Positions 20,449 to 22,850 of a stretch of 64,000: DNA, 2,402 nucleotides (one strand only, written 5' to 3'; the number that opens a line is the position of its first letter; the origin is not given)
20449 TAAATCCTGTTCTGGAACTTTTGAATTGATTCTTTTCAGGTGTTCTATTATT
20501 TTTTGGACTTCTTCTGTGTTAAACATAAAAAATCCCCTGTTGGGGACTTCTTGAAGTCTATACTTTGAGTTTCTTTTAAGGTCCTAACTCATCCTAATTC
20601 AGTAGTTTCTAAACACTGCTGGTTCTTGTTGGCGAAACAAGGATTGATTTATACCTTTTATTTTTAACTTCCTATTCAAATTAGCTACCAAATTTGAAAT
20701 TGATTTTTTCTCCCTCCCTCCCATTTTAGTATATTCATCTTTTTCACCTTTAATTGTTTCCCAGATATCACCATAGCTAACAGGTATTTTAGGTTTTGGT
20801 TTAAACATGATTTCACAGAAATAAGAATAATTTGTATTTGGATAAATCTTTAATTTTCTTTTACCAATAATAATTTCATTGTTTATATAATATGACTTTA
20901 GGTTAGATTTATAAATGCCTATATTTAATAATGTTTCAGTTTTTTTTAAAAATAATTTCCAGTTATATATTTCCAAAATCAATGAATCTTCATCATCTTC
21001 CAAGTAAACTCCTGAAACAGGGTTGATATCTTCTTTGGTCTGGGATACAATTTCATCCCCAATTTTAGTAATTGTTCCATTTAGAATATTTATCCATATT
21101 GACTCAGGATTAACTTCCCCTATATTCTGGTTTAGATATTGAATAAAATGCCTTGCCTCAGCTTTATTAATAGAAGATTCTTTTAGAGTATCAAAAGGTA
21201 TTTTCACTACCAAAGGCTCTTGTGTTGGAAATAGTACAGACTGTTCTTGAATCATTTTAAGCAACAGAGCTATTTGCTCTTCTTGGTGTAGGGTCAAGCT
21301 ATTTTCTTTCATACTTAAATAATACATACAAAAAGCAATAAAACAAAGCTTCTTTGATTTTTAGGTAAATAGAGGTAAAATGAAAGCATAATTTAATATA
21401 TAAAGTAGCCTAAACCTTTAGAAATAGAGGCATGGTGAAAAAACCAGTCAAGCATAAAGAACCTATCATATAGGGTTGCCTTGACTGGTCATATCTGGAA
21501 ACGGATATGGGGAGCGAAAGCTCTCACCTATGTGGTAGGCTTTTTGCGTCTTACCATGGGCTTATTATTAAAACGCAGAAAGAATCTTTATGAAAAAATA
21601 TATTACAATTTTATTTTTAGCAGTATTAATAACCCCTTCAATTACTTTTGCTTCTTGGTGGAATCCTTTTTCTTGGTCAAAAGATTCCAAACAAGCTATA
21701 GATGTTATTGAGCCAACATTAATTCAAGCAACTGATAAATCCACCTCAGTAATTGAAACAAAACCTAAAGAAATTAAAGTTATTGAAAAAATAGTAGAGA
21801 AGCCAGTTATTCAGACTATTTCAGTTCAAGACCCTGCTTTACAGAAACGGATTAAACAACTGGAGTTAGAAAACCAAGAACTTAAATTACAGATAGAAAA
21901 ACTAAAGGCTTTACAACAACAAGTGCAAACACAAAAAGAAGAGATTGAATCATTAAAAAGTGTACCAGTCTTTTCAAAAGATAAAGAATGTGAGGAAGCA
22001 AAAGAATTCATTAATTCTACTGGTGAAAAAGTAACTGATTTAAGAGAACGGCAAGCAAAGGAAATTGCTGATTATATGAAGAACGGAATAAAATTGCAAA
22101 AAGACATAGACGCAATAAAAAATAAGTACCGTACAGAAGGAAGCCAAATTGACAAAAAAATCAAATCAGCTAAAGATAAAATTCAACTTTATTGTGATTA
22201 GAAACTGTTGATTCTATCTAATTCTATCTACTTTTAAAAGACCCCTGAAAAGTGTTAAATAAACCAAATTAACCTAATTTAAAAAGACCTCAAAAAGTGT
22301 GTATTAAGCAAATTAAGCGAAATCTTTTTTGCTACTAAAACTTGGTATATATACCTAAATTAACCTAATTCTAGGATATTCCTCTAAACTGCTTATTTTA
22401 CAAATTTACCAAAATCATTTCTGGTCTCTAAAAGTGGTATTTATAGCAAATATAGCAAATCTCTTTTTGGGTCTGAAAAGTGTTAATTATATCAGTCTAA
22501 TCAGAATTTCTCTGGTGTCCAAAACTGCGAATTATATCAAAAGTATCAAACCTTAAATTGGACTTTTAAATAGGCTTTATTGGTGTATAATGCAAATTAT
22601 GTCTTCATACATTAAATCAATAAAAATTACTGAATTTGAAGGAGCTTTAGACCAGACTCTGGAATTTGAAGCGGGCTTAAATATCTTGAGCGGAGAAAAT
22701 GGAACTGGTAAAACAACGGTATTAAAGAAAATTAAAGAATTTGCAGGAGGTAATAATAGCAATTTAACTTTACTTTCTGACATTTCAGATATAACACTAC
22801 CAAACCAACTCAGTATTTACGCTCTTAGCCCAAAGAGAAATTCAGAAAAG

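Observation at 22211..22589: Array of about six degenerate 45 to 50 bp direct repeats (iteron-like) in the leader of the OLD-like gene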

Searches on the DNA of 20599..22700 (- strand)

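Call 21: search_rna_families(source=window, start=21300, end=22700, threshold=evalue, max_evalue=5, show_alignments=2)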
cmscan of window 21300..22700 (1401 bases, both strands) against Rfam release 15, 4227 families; matches with E-value up to 5: 4.
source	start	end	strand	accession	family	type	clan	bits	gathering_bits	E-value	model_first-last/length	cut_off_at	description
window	21407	21525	+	RF03000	LOOT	Gene; sRNA;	-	89.8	46.4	2.1e-17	1-121/121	no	LOOT RNA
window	21608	21695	-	RF01392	isrI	Gene; sRNA;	-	19.6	45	2.1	1-98/98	no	isrI Hfq binding RNA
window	21659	21689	+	RF00861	mir-488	Gene; miRNA;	-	19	88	0.56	1-83/83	no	mir-488 microRNA precursor family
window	22569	22616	-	RF01216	snR87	Gene; snRNA; snoRNA; CD-box;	CL00046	18.5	37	4.4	1-109/109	no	Small nucleolar RNA snR87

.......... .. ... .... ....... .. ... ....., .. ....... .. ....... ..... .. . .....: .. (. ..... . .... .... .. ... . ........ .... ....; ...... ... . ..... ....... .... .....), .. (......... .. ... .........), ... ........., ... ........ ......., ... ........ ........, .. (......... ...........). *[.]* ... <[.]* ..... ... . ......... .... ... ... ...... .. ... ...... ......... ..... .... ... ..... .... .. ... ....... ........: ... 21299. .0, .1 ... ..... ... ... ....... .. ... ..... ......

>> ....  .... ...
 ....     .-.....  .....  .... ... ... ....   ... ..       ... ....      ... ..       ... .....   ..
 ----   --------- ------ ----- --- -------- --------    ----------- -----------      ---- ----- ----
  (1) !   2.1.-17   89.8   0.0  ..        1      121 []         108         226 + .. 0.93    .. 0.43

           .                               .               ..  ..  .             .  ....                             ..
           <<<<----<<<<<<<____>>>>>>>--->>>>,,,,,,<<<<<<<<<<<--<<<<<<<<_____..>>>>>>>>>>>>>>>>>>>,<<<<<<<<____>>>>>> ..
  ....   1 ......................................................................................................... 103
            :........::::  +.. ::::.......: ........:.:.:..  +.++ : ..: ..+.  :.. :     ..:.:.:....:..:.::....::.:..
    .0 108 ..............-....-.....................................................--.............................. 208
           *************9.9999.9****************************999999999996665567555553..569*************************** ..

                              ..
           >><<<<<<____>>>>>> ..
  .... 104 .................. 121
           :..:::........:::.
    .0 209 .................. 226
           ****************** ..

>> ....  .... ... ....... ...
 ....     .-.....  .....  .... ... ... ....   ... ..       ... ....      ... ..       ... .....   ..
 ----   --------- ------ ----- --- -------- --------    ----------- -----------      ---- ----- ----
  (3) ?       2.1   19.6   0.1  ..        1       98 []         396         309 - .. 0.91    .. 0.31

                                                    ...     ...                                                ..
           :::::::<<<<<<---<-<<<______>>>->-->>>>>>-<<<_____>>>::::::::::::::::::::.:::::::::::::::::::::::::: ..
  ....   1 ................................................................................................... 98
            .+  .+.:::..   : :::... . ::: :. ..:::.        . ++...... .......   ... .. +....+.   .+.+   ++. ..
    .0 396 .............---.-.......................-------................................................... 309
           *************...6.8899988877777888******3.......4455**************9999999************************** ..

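Call 40: search_rna_families(sources=[L120, L123, L124, L002, L001], threshold=gathering)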
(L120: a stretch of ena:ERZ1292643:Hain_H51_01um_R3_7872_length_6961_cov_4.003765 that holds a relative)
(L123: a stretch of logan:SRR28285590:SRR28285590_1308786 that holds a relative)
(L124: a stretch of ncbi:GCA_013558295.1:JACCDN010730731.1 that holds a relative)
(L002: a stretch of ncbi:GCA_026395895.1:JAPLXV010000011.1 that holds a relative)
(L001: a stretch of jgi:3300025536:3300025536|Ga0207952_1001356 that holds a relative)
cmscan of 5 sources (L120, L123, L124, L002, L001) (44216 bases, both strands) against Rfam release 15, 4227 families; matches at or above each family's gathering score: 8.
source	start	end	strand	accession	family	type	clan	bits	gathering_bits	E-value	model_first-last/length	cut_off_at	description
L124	3554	3672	-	RF03000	LOOT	Gene; sRNA;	-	94.7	46.4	4.6e-17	1-121/121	no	LOOT RNA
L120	1057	1175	-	RF03000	LOOT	Gene; sRNA;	-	93.4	46.4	9.6e-17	1-121/121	no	LOOT RNA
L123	2310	2436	-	RF03000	LOOT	Gene; sRNA;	-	77.8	46.4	4.2e-13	1-121/121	no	LOOT RNA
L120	3885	3956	-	RF00005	tRNA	Gene; tRNA;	CL00001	59.9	29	1.3e-10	1-71/71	no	tRNA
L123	5223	5294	-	RF00005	tRNA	Gene; tRNA;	CL00001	59.9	29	1.3e-10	1-71/71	no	tRNA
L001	866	937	+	RF00005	tRNA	Gene; tRNA;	CL00001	58.2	29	3.8e-10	1-71/71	no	tRNA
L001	7998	8084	+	RF00005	tRNA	Gene; tRNA;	CL00001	56.7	29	9.6e-10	1-71/71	no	tRNA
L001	4504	4573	+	RF00005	tRNA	Gene; tRNA;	CL00001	47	29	4.7e-07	1-71/71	no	tRNA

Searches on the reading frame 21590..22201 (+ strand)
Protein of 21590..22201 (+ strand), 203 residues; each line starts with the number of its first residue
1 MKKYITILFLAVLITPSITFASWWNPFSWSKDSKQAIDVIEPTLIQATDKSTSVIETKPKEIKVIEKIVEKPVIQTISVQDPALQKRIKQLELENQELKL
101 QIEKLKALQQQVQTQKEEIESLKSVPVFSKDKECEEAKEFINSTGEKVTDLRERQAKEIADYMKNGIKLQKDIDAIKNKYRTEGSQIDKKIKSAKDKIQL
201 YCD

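Call 7: search_protein_families(library=pfam, proteins=[window:21590-22201:+], max_evalue=0.01)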
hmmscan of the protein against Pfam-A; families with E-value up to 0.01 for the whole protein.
window:21590-22201:+ (203 aa): 1 family
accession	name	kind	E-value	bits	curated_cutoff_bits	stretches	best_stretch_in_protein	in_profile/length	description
PF14988.11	DUF4515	-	0.0011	19.4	24.5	1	39-122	123-206/206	Domain of unknown function (DUF4515)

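Call 17: search_protein_families(library=padloc, proteins=[window:21590-22201:+], max_evalue=0.01)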
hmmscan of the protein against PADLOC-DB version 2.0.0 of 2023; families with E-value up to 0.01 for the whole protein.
window:21590-22201:+ (203 aa): 3 families
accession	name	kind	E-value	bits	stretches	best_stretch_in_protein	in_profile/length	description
PDLC00006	DruC1|DruC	-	0.0017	14.9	1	31-199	142-293/626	Unknown function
PDLC00507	JetC1|JetC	-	0.0083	12.5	1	83-198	676-791/1215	DUF3584 domain; MukB-like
PDLC00512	JetC1|JetC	-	0.0085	12.1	1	83-197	631-746/1123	DUF3584 domain; MukB-like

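Call 18: search_protein_families(library=phrogs, proteins=[window:21590-22201:+], max_evalue=0.01)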
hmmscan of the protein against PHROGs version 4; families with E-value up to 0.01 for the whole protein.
window:21590-22201:+ (203 aa): 0 families

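Call 29: search_protein_families(library=ncbifam, proteins=[window:21590-22201:+], max_evalue=0.01)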
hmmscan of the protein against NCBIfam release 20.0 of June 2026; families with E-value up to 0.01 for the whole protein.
window:21590-22201:+ (203 aa): 0 families
